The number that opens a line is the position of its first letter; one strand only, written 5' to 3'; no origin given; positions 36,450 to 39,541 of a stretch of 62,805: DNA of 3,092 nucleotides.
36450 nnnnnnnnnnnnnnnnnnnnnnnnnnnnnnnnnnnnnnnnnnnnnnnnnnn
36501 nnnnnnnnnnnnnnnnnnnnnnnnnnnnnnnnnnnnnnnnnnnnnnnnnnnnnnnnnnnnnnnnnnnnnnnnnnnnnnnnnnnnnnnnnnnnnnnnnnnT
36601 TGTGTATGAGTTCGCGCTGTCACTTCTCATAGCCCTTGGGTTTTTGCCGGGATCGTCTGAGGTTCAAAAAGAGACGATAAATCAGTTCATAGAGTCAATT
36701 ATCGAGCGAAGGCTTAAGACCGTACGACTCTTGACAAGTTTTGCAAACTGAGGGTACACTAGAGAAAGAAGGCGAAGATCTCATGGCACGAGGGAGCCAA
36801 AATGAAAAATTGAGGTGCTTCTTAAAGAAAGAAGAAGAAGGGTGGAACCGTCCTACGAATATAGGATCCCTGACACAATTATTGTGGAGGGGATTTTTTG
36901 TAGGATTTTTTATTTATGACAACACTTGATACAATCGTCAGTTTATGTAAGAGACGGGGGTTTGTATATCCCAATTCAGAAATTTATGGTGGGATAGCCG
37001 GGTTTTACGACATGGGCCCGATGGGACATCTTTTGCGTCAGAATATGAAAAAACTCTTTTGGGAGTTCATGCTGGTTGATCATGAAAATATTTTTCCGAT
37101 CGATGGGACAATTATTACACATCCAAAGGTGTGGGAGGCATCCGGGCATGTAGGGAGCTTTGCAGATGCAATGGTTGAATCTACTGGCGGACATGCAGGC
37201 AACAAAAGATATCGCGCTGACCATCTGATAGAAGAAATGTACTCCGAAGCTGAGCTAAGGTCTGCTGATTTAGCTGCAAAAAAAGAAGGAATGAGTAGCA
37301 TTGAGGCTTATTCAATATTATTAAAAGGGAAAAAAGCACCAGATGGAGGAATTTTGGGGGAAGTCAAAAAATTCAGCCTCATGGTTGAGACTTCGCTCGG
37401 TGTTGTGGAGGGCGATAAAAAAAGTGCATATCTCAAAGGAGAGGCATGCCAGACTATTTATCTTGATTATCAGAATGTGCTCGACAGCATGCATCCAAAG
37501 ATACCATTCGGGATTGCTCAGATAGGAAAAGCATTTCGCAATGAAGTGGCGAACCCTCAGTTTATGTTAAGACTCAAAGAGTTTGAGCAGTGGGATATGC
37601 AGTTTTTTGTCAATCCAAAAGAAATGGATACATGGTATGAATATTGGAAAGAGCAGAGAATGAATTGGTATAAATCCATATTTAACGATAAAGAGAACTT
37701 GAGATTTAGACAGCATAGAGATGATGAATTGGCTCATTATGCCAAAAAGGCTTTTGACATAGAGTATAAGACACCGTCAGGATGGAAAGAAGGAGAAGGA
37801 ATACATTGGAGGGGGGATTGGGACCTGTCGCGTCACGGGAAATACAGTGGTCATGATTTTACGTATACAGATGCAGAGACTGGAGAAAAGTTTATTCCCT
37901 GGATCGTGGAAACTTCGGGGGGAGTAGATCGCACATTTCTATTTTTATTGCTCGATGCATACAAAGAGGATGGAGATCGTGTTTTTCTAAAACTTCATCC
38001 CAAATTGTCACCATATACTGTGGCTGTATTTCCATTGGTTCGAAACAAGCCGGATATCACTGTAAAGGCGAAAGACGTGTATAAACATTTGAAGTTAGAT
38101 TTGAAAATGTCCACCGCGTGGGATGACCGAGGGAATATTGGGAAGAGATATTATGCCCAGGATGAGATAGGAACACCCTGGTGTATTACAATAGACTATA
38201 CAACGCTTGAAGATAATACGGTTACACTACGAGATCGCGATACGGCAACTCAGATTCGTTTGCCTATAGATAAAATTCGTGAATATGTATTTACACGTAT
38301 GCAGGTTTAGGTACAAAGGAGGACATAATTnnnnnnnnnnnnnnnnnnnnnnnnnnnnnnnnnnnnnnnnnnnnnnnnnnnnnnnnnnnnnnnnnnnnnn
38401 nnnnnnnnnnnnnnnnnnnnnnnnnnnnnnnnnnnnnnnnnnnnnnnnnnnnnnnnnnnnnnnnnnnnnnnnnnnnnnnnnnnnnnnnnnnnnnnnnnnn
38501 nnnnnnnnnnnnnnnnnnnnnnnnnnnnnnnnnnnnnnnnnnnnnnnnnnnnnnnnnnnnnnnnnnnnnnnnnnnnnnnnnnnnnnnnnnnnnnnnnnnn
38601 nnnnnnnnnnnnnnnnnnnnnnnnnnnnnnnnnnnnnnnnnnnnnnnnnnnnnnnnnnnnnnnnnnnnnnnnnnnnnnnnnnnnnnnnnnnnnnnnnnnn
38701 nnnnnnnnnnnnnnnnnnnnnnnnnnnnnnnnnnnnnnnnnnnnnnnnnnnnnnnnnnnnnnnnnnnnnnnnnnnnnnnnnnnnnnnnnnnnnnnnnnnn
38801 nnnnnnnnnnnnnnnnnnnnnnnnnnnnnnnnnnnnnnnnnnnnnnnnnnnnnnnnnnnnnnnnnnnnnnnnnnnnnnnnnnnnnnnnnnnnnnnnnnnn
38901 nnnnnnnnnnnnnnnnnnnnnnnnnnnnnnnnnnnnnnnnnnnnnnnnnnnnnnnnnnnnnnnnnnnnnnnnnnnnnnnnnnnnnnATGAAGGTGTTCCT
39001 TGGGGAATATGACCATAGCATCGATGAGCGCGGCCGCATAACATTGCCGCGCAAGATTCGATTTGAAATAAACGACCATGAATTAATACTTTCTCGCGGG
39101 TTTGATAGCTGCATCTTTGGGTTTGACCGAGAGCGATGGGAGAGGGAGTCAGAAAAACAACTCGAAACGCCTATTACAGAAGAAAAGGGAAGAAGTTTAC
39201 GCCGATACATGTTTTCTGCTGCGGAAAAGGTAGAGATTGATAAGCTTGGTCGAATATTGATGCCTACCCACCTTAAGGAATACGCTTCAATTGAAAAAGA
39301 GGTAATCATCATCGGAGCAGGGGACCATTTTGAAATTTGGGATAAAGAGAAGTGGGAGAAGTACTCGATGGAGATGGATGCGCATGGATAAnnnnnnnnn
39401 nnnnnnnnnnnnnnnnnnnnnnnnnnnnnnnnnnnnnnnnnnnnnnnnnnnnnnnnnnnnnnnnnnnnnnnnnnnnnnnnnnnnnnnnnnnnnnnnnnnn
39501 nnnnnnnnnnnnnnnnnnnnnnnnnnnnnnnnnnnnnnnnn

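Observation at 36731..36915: Compact glycine T-box riboswitch upstream of glyS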

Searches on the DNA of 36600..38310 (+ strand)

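Call 4: search_rna_families(source=window, start=36600, end=37000, threshold=evalue, max_evalue=10, show_alignments=5)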
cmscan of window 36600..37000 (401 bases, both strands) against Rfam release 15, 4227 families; matches with E-value up to 10: 1.
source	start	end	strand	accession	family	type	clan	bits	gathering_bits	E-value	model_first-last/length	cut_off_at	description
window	36792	36853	+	RF00179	GAIT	Cis-reg;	-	17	37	2.2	1-71/71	no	GAIT element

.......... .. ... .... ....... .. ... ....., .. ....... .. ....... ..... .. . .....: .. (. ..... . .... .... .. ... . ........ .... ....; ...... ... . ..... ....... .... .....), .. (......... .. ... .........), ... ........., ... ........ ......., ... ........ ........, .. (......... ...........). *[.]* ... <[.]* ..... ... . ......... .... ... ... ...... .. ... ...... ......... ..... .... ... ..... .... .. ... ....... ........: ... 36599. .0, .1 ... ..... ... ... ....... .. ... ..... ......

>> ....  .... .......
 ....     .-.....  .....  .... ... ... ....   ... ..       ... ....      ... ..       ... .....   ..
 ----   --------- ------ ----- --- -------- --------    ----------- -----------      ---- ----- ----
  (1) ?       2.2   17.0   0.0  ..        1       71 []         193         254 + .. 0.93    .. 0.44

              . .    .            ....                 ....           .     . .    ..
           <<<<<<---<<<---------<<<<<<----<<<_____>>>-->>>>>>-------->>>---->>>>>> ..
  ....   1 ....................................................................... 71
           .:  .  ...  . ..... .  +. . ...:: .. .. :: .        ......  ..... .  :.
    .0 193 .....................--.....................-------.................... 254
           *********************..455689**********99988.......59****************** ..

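Call 13: search_rna_families(sources=[L001, L002, L003, L004, L005, L006, L007, L008, L009], threshold=evalue, max_evalue=1)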
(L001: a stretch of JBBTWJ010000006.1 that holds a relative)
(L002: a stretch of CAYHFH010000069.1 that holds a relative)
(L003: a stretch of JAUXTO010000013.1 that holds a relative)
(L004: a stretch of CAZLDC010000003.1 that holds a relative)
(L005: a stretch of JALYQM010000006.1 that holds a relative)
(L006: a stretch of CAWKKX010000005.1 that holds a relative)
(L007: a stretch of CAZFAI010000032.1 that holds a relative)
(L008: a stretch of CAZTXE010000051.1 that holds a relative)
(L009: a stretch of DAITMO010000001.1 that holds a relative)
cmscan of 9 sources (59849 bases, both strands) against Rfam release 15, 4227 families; matches with E-value up to 1: 5.
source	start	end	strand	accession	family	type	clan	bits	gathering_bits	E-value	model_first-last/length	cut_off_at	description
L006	2617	2791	+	RF00230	T-box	Cis-reg; leader;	-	65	93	7.2e-12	1-219/219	no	T-box leader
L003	1540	1674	+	RF00230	T-box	Cis-reg; leader;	-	38.6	93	4.5e-05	1-219/219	no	T-box leader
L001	1410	1683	+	RF00230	T-box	Cis-reg; leader;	-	38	93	6.7e-05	1-219/219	no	T-box leader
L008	792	905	+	RF00230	T-box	Cis-reg; leader;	-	29.6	93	0.0097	1-219/219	no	T-box leader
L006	5718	5782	+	RF00249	mir-46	Gene; miRNA;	-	25.8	44.7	0.72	1-85/85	no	mir-46/mir-47/mir-281 microRNA precursor family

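Call 37: build_rna_model(alignment_id=A2, structure=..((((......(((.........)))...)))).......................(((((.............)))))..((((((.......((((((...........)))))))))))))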
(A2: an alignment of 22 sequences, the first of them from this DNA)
Model R1 built from alignment A2 (22 sequences, 124 columns); structure: as given.
model positions 103; base pairs 23; branch points 2; effective number of sequences 2.4; information 0.59 bits per position. Calibrated on 0.2 Mb of random sequence (short: E-values are rough).
structure used (alignment columns):
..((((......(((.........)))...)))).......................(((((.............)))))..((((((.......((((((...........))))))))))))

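Call 38: search_with_rna_model(model_id=R1, sources=[window, L001, L002, L003, L004, L005, L006, L007, L008, L009, L010, L011, L012, L013, L014, L015, L016, L017, L018, L019, L020, L021, L022, L023, L024, L025, L026, L027, L028, L029, L030, L031, L032, L033, L034, L035, L036, L037, L038, L039, L040, L041, L042, L043, L044, L045, L046, L047, L048, L049, L050, L051], max_evalue=1, make_alignment=true)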
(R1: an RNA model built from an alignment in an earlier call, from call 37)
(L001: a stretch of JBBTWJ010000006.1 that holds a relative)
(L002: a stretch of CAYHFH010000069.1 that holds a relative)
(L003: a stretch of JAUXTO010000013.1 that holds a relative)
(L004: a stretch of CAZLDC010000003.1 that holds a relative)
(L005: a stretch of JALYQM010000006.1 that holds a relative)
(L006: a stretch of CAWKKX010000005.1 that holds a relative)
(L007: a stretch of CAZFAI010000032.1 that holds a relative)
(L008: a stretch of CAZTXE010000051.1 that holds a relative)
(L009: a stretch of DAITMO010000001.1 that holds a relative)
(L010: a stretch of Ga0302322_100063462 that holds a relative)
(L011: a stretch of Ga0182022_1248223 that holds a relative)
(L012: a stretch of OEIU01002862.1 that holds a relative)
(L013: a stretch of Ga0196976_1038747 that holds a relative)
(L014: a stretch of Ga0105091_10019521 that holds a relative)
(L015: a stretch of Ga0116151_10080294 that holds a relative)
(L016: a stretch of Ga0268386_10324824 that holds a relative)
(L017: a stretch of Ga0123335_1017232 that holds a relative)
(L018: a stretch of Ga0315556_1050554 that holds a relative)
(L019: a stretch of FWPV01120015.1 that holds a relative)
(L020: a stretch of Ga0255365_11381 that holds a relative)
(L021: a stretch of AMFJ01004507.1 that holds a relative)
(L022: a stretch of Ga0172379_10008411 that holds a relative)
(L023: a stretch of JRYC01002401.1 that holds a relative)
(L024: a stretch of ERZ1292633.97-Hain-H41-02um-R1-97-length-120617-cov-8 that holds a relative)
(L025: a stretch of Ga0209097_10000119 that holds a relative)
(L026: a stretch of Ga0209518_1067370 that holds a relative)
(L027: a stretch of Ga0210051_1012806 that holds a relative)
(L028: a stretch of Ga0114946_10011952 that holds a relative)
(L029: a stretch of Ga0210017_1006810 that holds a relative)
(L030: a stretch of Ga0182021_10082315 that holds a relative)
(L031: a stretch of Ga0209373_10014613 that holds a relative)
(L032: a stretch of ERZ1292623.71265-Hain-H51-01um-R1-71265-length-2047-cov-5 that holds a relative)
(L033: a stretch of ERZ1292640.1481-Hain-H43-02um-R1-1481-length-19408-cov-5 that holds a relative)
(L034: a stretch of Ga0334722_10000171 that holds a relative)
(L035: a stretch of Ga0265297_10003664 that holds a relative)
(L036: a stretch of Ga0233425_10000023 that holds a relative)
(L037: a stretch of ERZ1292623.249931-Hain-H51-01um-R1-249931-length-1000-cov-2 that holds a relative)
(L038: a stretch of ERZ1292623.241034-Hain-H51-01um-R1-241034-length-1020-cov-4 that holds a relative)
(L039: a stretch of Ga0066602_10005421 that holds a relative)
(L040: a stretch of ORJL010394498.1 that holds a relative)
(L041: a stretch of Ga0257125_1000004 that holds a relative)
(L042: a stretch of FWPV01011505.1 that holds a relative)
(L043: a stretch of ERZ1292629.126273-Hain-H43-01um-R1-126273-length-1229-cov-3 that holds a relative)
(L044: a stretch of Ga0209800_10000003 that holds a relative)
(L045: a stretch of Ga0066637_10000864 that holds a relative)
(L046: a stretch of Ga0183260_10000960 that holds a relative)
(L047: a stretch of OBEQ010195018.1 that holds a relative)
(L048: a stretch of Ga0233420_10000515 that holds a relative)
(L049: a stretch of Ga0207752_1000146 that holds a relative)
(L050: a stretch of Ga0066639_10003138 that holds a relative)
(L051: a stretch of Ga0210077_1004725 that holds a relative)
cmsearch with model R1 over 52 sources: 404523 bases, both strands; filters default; matches with E-value up to 1: 55.
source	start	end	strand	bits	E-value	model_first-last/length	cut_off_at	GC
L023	5484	5588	-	91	6.9e-22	1-103/103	no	0.54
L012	5059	5165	+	90.7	8.4e-22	1-103/103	no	0.64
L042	10396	10497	-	90.4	1e-21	1-103/103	no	0.65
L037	163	265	-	88.7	2.8e-21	1-103/103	no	0.55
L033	1829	1931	+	88.6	3e-21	1-103/103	no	0.51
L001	1412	1518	+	88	4.3e-21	1-103/103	no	0.45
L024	10536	10642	+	88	4.3e-21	1-103/103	no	0.45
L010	2573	2678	-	86.9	8.2e-21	1-103/103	no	0.58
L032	88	190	-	86.5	1e-20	1-103/103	no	0.49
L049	2984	3089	+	86.3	1.2e-20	1-103/103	no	0.67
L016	403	510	-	85.8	1.6e-20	1-103/103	no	0.57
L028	911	1021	-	85.4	2e-20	1-103/103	no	0.55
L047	271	382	-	84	5e-20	1-103/103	no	0.51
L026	474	582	-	83.5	6.8e-20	1-103/103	no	0.52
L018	1176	1282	+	82.3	1.4e-19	1-103/103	no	0.63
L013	165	265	-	81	3.1e-19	1-103/103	no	0.65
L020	841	957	+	80.6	3.9e-19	1-103/103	no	0.44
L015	422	535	-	80.2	5.1e-19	1-103/103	no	0.61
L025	176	283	+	80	5.6e-19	1-103/103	no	0.61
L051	1723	1835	+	76.5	4.7e-18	1-103/103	no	0.51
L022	771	876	+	75.1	1.1e-17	1-103/103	no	0.45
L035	6762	6867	+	75.1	1.1e-17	1-103/103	no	0.45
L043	199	307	-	74.7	1.5e-17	1-103/103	no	0.53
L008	794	904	+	72.9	4.4e-17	1-103/103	no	0.42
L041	1103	1213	+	72.9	4.4e-17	1-103/103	no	0.42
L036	1264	1364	-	72.7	4.8e-17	1-103/103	no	0.5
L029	2891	2997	+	72.7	4.9e-17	1-103/103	no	0.58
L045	717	823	-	72.7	4.9e-17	1-103/103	no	0.58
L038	853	967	+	72.5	5.7e-17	1-103/103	no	0.47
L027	3100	3203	-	72.4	5.9e-17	1-103/103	no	0.5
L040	418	529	+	70.2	2.2e-16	1-103/103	no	0.45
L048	9702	9816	+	69.3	4e-16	1-103/103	no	0.53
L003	1392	1511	+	68.9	5e-16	1-103/103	no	0.44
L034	1515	1637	-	68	8.9e-16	1-103/103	no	0.46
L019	1640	1780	-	67.6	1.1e-15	1-103/103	no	0.6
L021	6755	6875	+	67.4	1.2e-15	1-103/103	no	0.45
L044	866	975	+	67.3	1.3e-15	1-103/103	no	0.53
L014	1430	1567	-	65.7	3.6e-15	1-103/103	no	0.64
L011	927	1051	+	65.1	5.1e-15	1-103/103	no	0.42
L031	3494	3607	+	64.2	9.2e-15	1-103/103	no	0.55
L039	3175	3288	-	64.2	9.2e-15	1-103/103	no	0.55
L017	1104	1226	+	62.6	2.4e-14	1-103/103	no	0.5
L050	13934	14055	+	60.9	6.7e-14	1-103/103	no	0.48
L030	607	710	+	59.4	1.7e-13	1-103/103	no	0.58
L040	570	692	+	55.7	1.6e-12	1-103/103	no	0.47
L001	1561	1682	+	55.2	2.2e-12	1-103/103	no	0.48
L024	10685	10806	+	55.2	2.2e-12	1-103/103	no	0.48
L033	1971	2092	+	54.7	3e-12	1-103/103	no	0.48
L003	1552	1673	+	53.4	6.7e-12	1-103/103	no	0.48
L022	924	1048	+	39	4.5e-08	1-103/103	no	0.52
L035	6916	7040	+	39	4.5e-08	1-103/103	no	0.52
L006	2695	2790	+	14.9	0.11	1-103/103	no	0.58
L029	729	806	-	11.8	0.73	1-103/103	no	0.36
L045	2908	2985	+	11.8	0.73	1-103/103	no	0.36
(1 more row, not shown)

Alignment A3: 55 matches aligned to the model, 178 columns, each read 5' to 3' on its own strand. Consensus structure (alignment columns), stored with it:
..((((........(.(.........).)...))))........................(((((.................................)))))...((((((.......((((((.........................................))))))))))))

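Call 53: search_with_rna_model(model_id=R1, sources=[L008, L010, L012, L013, L014, L015, L016, L018, L019, L020, L025, L026, L027, L028, L042, L048, L049, L051, L044, L031, L011, L021, L034, L017, L050], max_evalue=0.000001, make_alignment=true)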
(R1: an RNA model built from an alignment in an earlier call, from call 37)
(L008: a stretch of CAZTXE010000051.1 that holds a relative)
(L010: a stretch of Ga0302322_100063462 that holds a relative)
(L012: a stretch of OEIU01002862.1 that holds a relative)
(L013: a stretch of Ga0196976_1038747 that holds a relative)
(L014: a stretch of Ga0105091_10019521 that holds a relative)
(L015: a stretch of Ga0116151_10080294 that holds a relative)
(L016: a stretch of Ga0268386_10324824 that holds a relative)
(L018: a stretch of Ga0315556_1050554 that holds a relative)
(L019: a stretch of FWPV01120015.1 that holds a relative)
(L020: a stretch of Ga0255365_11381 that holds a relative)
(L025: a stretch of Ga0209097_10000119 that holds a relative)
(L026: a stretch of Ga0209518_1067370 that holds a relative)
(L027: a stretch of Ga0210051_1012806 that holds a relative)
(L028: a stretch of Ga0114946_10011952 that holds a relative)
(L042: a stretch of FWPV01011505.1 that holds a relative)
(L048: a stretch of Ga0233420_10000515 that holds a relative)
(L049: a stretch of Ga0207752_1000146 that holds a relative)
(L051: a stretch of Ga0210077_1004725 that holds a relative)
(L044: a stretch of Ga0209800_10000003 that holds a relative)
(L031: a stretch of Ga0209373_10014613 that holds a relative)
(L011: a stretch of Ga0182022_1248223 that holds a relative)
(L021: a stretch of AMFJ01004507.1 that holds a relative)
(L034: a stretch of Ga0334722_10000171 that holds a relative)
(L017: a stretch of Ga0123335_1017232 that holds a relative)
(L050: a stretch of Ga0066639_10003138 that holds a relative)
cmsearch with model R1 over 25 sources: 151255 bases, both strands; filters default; matches with E-value up to 0.000001: 25.
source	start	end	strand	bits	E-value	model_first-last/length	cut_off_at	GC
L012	5059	5165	+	90.7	3.1e-22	1-103/103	no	0.64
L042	10396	10497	-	90.4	3.7e-22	1-103/103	no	0.65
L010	2573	2678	-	86.9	3.1e-21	1-103/103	no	0.58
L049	2984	3089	+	86.3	4.4e-21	1-103/103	no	0.67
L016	403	510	-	85.8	6e-21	1-103/103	no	0.57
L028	911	1021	-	85.4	7.6e-21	1-103/103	no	0.55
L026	474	582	-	83.5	2.6e-20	1-103/103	no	0.52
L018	1176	1282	+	82.3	5.3e-20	1-103/103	no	0.63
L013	165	265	-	81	1.2e-19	1-103/103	no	0.65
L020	841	957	+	80.6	1.5e-19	1-103/103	no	0.44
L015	422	535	-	80.2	1.9e-19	1-103/103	no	0.61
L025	176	283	+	80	2.1e-19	1-103/103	no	0.61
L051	1723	1835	+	76.5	1.8e-18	1-103/103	no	0.51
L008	794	904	+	72.9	1.6e-17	1-103/103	no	0.42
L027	3100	3203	-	72.4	2.2e-17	1-103/103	no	0.5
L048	9702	9816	+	69.3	1.5e-16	1-103/103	no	0.53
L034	1515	1637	-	68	3.3e-16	1-103/103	no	0.46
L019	1640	1780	-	67.6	4.1e-16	1-103/103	no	0.6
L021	6755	6875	+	67.4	4.6e-16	1-103/103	no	0.45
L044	866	975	+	67.3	5e-16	1-103/103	no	0.53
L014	1430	1567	-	65.7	1.3e-15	1-103/103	no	0.64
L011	927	1051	+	65.1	1.9e-15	1-103/103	no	0.42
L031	3494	3607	+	64.2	3.4e-15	1-103/103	no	0.55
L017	1104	1226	+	62.6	8.9e-15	1-103/103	no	0.5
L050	13934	14055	+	60.9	2.5e-14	1-103/103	no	0.48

Alignment A4: 25 matches aligned to the model, 173 columns, each read 5' to 3' on its own strand. Consensus structure (alignment columns), stored with it:
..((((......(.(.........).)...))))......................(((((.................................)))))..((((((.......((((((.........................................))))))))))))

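Call 54: build_rna_model(alignment_id=A4)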
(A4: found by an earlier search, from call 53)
Model R2 built from alignment A4 (25 sequences, 173 columns); structure: stored with the alignment.
model positions 107; base pairs 23; branch points 2; effective number of sequences 2.03; information 0.59 bits per position. Calibrated on 0.2 Mb of random sequence (short: E-values are rough).
structure used (alignment columns):
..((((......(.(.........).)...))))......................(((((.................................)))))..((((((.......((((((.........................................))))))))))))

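Call 55: search_with_rna_model(model_id=R2, source=window, max_evalue=10, show_alignments=1)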
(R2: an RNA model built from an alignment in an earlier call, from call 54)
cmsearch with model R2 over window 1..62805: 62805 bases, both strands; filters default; matches with E-value up to 10: 3.
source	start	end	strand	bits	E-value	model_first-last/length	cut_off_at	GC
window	36768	36873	+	61.4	5.6e-17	1-107/107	no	0.45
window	18891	18990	-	9.8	0.21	1-107/107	no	0.43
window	679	754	+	7.2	1.3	1-107/107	no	0.39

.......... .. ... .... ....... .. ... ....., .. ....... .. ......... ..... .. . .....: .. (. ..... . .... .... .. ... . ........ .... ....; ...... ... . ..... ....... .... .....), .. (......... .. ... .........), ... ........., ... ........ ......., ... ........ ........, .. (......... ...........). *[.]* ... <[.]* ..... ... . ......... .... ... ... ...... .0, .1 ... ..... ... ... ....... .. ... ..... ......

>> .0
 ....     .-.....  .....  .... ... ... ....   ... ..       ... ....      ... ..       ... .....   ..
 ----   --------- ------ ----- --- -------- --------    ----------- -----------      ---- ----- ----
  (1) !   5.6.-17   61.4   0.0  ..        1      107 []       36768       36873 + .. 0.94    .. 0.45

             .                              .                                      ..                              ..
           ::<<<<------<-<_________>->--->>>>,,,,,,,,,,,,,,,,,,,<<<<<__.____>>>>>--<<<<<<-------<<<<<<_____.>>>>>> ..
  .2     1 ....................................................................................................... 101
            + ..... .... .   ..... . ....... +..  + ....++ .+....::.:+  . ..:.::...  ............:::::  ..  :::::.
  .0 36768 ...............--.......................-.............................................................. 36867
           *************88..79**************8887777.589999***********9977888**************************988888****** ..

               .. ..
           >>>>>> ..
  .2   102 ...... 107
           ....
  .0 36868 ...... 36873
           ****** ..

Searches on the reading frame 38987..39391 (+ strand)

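Call 9: search_protein_families(library=pfam, proteins=[window:38987-39391:+])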
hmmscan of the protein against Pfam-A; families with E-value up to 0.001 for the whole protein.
window:38987-39391:+ (134 aa): 1 family
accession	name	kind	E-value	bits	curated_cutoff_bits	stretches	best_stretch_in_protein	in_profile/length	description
PF02381.23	MraZ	-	9.3e-34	115.7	23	2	75-130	1-56/72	MraZ protein, putative antitoxin-like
